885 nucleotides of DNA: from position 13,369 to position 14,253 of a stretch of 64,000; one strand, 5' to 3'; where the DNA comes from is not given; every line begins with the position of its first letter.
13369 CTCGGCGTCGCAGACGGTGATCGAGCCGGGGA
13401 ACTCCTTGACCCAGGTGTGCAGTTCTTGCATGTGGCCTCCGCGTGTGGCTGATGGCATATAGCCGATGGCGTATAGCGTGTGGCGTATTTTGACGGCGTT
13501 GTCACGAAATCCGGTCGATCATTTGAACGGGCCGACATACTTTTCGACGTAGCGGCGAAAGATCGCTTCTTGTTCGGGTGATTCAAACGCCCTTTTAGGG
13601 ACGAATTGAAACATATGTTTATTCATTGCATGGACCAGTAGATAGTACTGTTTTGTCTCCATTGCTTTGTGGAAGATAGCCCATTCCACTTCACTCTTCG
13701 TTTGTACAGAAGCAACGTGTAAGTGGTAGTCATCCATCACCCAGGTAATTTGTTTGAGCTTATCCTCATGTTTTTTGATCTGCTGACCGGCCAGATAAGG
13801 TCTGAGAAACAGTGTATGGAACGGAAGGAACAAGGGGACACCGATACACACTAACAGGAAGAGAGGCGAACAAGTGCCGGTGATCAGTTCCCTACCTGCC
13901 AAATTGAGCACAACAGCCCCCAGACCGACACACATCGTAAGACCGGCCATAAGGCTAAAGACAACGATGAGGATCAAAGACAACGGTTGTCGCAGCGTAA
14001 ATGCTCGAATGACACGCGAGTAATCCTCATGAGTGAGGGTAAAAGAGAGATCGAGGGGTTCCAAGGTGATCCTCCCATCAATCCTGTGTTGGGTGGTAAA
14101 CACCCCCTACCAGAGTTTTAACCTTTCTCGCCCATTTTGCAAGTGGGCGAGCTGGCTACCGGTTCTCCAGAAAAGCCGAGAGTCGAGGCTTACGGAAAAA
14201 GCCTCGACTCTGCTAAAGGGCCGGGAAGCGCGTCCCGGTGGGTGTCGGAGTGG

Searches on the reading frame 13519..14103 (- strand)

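Call 62: search_protein_families(library=pfam, proteins=[window:13519-14103:-], max_evalue=0.001)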
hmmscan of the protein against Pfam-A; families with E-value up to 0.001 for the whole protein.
window:13519-14103:- (194 aa): 1 family
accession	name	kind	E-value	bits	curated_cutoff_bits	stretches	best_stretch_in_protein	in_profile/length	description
PF14317.12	YcxB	-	6e-08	32.8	23.3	1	124-184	2-59/61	YcxB-like protein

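Call 96: search_protein_families(library=padloc, proteins=[window:13519-14103:-], max_evalue=0.001)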
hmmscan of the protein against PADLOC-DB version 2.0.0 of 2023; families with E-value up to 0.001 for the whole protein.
window:13519-14103:- (194 aa): 0 families
